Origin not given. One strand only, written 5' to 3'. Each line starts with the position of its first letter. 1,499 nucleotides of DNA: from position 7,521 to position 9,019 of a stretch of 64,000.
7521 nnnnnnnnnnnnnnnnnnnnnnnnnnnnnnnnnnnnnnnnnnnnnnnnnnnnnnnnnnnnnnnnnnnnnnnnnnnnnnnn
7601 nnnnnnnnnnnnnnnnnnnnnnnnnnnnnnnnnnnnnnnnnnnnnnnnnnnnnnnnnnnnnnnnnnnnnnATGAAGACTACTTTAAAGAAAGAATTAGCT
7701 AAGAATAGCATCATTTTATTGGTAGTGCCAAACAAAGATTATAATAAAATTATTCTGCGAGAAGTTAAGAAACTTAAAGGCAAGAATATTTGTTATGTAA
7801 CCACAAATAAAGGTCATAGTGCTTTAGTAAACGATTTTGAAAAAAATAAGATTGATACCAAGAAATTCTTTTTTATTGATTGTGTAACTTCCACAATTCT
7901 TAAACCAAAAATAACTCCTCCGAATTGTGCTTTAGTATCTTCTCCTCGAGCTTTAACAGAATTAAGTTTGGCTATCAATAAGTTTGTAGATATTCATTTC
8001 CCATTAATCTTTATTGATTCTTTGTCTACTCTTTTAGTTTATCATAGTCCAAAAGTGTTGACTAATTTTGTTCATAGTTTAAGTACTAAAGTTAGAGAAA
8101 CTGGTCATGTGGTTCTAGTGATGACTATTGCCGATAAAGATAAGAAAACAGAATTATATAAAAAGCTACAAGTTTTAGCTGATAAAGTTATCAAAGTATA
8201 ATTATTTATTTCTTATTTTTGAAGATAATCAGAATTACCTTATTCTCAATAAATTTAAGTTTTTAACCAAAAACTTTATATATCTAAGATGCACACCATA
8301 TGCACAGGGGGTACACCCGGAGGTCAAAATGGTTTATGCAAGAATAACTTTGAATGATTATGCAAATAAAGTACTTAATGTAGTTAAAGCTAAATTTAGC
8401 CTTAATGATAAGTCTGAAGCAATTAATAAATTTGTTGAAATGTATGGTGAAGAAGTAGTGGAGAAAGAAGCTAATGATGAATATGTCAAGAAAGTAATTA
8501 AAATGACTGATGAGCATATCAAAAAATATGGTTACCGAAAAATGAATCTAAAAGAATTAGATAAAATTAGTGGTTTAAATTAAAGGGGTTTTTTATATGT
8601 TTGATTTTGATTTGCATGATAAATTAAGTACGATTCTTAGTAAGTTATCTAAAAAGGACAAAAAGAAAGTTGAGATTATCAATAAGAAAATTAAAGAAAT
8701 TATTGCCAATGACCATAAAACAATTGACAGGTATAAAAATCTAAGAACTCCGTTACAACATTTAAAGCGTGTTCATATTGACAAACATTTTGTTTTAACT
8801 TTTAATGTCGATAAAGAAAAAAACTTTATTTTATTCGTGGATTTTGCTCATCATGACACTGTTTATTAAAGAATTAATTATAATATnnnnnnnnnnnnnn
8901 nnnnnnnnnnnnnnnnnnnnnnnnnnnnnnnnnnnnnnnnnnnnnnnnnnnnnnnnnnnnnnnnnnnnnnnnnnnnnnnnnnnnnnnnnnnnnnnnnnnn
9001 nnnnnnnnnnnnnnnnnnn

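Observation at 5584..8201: Three-gene signalling module: PAS histidine kinase, CheY-like receiver, and a P-loop-less KaiC/RecA-fold (DUF835-like) protein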

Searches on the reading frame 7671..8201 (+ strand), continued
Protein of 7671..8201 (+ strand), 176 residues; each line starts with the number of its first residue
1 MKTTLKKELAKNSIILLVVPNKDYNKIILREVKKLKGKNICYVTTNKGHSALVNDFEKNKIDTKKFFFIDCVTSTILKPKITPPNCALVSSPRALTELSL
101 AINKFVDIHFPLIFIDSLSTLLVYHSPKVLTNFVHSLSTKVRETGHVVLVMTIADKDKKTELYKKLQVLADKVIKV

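Call 64: find_homologous_proteins(query=A1, max_evalue=0.00001)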
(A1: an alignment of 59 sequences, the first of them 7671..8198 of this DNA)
Query A1 (59 sequences) (176 aa, profile of the alignment): 876 proteins with E <= 0.00001 among 8000 candidates; the best 120 are listed.
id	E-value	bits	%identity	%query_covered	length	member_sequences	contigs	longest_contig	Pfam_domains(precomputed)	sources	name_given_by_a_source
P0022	2.2e-63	231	43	97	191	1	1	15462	PF06745.20,PF24336.2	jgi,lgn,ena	-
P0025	4.3e-63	230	42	96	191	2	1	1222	PF06745.20,PF24336.2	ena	-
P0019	3.7e-62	227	41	99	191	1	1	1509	-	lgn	-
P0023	1.8e-61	225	43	95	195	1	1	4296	PF06745.20,PF24336.2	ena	-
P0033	2.1e-61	224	37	98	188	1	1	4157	-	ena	-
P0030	4.7e-61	223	39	98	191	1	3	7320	PF06745.20,PF24336.2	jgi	-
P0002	6.2e-61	223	85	100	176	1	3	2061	PF24336.2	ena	-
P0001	7.8e-61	222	99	100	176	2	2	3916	PF24336.2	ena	-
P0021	8.5e-61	222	39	99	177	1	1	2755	PF06745.20,PF24336.2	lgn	-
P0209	9.4e-61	222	43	99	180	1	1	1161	PF23365.2,PF24336.2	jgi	-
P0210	1.1e-60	222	41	97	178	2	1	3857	PF24336.2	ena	-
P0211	1.2e-60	222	42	99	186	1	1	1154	PF24336.2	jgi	-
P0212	1.5e-60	222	42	99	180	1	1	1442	PF24336.2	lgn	-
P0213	2.3e-60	221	43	95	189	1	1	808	PF06745.20,PF24336.2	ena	-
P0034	3.3e-60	220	38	100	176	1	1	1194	PF06745.20,PF24336.2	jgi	-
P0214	3.8e-60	220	40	96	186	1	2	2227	PF06745.20,PF24336.2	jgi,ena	-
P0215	3.8e-60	220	41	94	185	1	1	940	PF06745.20,PF24336.2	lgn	-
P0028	5.7e-60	220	38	99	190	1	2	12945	PF24336.2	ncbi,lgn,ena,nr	ncbi:MAG: hypothetical protein KAQ83_03125 [Nanoarchaeota archaeon]|nr:hypothetical protein [Nanoarc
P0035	6.6e-60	219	40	97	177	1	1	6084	PF24336.2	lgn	-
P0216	9.8e-60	219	40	99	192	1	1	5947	PF06745.20,PF24336.2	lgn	-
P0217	1.3e-59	218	38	99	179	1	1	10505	PF06745.20,PF24336.2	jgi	-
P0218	2.0e-59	218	43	94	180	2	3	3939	PF06745.20,PF24336.2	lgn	-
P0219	2.1e-59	218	42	94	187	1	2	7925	PF06745.20,PF05763.19,PF24336.2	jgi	jgi:archaellum biogenesis ATPase FlaH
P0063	2.4e-59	218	36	100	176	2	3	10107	PF24336.2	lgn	-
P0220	4.3e-59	217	43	93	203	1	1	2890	PF06745.20,PF24336.2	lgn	-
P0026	4.3e-59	217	40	99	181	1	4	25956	PF24336.2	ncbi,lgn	ncbi:MAG: hypothetical protein ACE5OT_01360 [Candidatus Hadarchaeaceae archaeon]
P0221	4.6e-59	217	38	100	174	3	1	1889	PF06745.20,PF24336.2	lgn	-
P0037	5.0e-59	217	37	99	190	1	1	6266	PF06745.20,PF24336.2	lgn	-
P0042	5.4e-59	216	38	100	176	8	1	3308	PF06745.20,PF23365.2,PF05763.19,PF24336.2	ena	-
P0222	9.5e-59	216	35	90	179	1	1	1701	PF06745.20,PF24336.2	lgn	-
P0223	1.4e-58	215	40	98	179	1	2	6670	PF24336.2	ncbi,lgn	-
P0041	1.5e-58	215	38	98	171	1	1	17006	PF24336.2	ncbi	-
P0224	1.5e-58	215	37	98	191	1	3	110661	PF06745.20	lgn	-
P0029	1.6e-58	215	41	99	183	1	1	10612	PF24336.2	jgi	jgi:hypothetical protein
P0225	1.8e-58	215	40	97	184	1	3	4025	PF06745.20,PF24336.2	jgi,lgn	jgi:hypothetical protein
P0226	1.9e-58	215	39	95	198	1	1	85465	PF06745.20,PF24336.2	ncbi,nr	ncbi:MAG: hypothetical protein GF416_09070 [Candidatus Altiarchaeales archaeon]|nr:hypothetical prot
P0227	2.7e-58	214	40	98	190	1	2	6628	PF24336.2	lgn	-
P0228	2.8e-58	214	40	99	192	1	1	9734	PF24336.2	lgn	-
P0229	3.7e-58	214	40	97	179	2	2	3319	PF24336.2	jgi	-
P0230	4.0e-58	214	38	94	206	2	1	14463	PF06745.20,PF24336.2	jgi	jgi:hypothetical protein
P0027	4.9e-58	213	39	98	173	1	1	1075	PF06745.20,PF24336.2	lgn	-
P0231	6.1e-58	213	39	99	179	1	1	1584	PF06745.20,PF24336.2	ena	-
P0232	6.1e-58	213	42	97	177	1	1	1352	PF24336.2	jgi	jgi:archaellum biogenesis ATPase FlaH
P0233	6.2e-58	213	41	98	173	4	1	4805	PF24336.2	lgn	-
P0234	6.9e-58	213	36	99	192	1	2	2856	PF24336.2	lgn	-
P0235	7.7e-58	213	44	97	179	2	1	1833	PF24336.2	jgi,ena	-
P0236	7.8e-58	213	42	96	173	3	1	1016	PF06745.20,PF24336.2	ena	-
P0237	8.6e-58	213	42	100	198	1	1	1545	PF24336.2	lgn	-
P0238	9.1e-58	212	38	99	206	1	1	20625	PF06745.20,PF05763.19,PF24336.2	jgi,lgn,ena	-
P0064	1.0e-57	212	40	99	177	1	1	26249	PF24336.2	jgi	-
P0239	1.0e-57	212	40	94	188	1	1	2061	PF24336.2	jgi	-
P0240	1.5e-57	212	35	98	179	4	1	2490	PF24336.2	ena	-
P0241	1.6e-57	212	39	98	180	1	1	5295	PF06745.20,PF24336.2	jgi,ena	-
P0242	1.7e-57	212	36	99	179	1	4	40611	PF06745.20,PF24336.2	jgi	-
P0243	2.0e-57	211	41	94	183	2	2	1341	PF06745.20,PF24336.2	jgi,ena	-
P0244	2.1e-57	211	39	97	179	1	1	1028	PF24336.2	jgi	-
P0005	2.2e-57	211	52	98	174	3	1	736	PF06745.20,PF05763.19,PF05625.18,PF24336.2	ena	-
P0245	2.3e-57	211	40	95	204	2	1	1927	PF06745.20,PF24336.2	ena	-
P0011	2.7e-57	211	46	96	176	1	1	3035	PF06745.20,PF24336.2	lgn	-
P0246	3.9e-57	210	40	99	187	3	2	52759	PF06745.20,PF24336.2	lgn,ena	-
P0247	4.0e-57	210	37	99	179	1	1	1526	PF06745.20,PF24336.2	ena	-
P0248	4.7e-57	210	35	98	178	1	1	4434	PF06745.20,PF24336.2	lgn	-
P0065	5.1e-57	210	47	96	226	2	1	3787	PF24336.2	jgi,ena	-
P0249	5.5e-57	210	39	97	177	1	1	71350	PF06745.20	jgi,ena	jgi:hypothetical protein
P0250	5.9e-57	210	41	99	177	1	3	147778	PF24336.2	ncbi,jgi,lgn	-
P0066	6.1e-57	210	38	97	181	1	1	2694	PF06745.20,PF24336.2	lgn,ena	-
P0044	6.6e-57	210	38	93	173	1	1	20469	PF06745.20,PF24336.2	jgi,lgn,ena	-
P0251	7.5e-57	209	40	95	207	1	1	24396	PF06745.20,PF24336.2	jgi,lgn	jgi:hypothetical protein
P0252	7.6e-57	209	35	99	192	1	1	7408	PF24336.2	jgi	-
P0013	8.0e-57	209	47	97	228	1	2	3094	PF24336.2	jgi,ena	-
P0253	8.1e-57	209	40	99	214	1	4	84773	PF06745.20,PF24336.2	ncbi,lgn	-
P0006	8.8e-57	209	50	91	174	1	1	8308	PF06745.20,PF05763.19,PF05625.18,PF24336.2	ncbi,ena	-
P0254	9.4e-57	209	37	99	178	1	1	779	PF24336.2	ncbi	-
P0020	1.3e-56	209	42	98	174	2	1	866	PF23365.2,PF23442.2,PF24336.2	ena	-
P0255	1.5e-56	209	39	100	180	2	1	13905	PF24336.2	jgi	-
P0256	1.5e-56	208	40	99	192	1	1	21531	PF06745.20,PF24336.2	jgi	jgi:KaiC/GvpD/RAD55 family RecA-like ATPase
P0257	1.7e-56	208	37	100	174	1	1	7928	PF24336.2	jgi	jgi:hypothetical protein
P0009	1.7e-56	208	45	98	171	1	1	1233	PF24336.2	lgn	-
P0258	1.9e-56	208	33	99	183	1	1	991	PF24336.2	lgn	-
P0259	1.9e-56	208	38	100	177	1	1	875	PF05763.19,PF24336.2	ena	-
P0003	2.3e-56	208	68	98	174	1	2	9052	PF24336.2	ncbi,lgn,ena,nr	ncbi:hypothetical protein ISS07_07015 [Candidatus Woesearchaeota archaeon]|nr:hypothetical protein [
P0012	2.3e-56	208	44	98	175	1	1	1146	PF06745.20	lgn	-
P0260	2.4e-56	208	40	80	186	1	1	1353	PF06745.20,PF24336.2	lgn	-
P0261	2.5e-56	208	45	97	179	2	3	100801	PF24336.2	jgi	-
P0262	2.7e-56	208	38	97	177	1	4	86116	PF06745.20,PF24336.2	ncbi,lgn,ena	-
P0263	3.5e-56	207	39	94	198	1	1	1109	PF06745.20,PF24336.2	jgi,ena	-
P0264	4.6e-56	207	34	91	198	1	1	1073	PF06745.20,PF24336.2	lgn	-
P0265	4.6e-56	207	38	94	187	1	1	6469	PF06745.20,PF24336.2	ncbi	ncbi:MAG: hypothetical protein ABH834_06070 [Candidatus Altiarchaeota archaeon]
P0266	4.8e-56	207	35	98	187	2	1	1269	PF06745.20,PF24336.2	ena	-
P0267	5.5e-56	207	35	96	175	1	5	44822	PF06745.20,PF24336.2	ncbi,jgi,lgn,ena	-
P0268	5.7e-56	207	41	99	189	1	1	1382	PF06745.20,PF24336.2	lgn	-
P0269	5.8e-56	207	38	99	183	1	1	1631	PF06745.20,PF24336.2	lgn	-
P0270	6.0e-56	207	39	93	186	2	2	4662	PF06745.20,PF24336.2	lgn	-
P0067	6.4e-56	206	35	98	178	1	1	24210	PF24336.2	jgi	jgi:archaellum biogenesis ATPase FlaH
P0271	6.9e-56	206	38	93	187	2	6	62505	PF06745.20,PF24336.2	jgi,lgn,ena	-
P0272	7.7e-56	206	37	97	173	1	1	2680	PF24336.2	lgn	-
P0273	7.9e-56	206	36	95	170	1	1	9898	PF24336.2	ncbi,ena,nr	ncbi:MAG: hypothetical protein KAS04_02455 [Candidatus Aenigmarchaeota archaeon]|nr:hypothetical pro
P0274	8.1e-56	206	39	97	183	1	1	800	PF06745.20,PF24336.2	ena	-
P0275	9.5e-56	206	44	98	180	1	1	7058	PF24336.2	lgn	-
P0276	1.0e-55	206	38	97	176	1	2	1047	PF06745.20,PF24336.2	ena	-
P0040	1.1e-55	206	38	94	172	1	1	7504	PF24336.2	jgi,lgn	jgi:hypothetical protein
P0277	1.1e-55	206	29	97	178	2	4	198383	PF06745.20,PF24336.2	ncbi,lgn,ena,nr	ncbi:hypothetical protein KAS08_03415 [Candidatus Pacearchaeota archaeon]|nr:hypothetical protein [C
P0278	1.6e-55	205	40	98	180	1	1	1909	PF06745.20,PF24336.2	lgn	-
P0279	1.7e-55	205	37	99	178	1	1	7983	PF06745.20,PF24336.2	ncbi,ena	-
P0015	1.8e-55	205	44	98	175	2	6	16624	-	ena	-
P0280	2.3e-55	205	39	91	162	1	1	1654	PF06745.20,PF24336.2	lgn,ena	-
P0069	2.7e-55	204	43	97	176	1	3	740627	PF24336.2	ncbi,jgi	-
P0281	2.8e-55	204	38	94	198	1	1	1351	PF06745.20,PF24336.2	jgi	jgi:KaiC/GvpD/RAD55 family RecA-like ATPase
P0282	2.9e-55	204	38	98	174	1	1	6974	PF06745.20,PF05763.19,PF24336.2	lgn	-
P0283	3.0e-55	204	35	95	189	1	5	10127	PF06745.20,PF24336.2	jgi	-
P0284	3.2e-55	204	36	99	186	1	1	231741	PF06745.20,PF23365.2,PF24336.2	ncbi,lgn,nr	ncbi:MAG: hypothetical protein NTU57_00865 [Candidatus Aenigmarchaeota archaeon]|nr:hypothetical pro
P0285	3.4e-55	204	36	95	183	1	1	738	PF24336.2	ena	-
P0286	3.7e-55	204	37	99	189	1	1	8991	PF06745.20,PF24336.2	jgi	jgi:archaellum biogenesis ATPase FlaH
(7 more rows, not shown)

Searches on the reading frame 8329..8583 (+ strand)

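Call 3: search_protein_families(library=pfam, proteins=[window:8329-8583:+], max_evalue=1)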
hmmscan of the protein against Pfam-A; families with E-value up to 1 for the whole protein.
window:8329-8583:+ (84 aa): 3 families
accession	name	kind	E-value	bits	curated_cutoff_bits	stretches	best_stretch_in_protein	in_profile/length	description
PF04358.19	DsrC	-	0.0086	16.9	24.9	1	5-56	34-85/107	DsrC like protein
PF11458.13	Mistic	-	0.12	12.8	26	1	27-61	38-71/74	Membrane-integrating protein Mistic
PF17906.7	HTH_48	-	0.17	12.5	24.1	1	29-47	19-37/50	HTH domain in Mos1 transposase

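Call 51: search_protein_families(library=ncbifam, proteins=[window:8329-8583:+], max_evalue=0.01)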
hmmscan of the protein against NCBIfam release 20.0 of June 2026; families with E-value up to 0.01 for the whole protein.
window:8329-8583:+ (84 aa): 0 families

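Call 61: search_protein_families(library=padloc, proteins=[window:8329-8583:+], max_evalue=0.001)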
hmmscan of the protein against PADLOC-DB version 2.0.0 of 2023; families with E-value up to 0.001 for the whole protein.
window:8329-8583:+ (84 aa): 0 families

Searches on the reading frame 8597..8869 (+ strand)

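Call 3: search_protein_families(library=pfam, proteins=[window:8597-8869:+], max_evalue=1)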
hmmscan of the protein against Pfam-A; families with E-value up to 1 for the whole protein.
window:8597-8869:+ (90 aa): 8 families
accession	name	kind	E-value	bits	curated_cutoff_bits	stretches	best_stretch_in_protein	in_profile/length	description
PF11663.14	Toxin_YhaV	-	0.0012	19.4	35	1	18-81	31-96/138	Toxin with endonuclease activity, of toxin-antitoxin system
PF25376.1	Pre-PUA_NSUN2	-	0.013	16.4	24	1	4-72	20-87/99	NSUN2 Pre-PUA domain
PF22724.1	NCAB1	-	0.019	15.5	27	1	15-75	26-88/140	NACHT C-terminal Alpha/Beta 1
PF05016.21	ParE_toxin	-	0.021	15.8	23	1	17-90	18-89/89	ParE toxin of type II toxin-antitoxin system, parDE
PF14682.11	SPOB_ab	-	0.022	15.2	27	1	25-84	21-78/112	Sporulation initiation phospho-transferase B, C-terminal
PF20822.2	Cmr2_hel_dom1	-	0.023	15.6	27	1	3-37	47-80/93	CRISPR RNA silencing complex Cmr2 subunit, first helical domain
PF21408.2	MTR4-like_stalk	-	0.063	14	24.2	1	22-57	21-56/64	Exosome RNA helicase MTR4-like, stalk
PF13991.11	BssS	-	0.16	12.6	27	1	46-73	21-48/72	BssS protein family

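Call 51: search_protein_families(library=ncbifam, proteins=[window:8597-8869:+], max_evalue=0.01)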
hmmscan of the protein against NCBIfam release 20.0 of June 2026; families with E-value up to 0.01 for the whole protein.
window:8597-8869:+ (90 aa): 1 family
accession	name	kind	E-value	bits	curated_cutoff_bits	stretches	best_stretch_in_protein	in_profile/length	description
TIGR00053.1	TIGR00053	subfamily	1.3e-14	54.6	87.25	1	2-90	2-91/92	YafQ family addiction module toxin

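Call 61: search_protein_families(library=padloc, proteins=[window:8597-8869:+], max_evalue=0.001)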
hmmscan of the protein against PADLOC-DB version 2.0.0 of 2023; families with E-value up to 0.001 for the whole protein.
window:8597-8869:+ (90 aa): 0 families
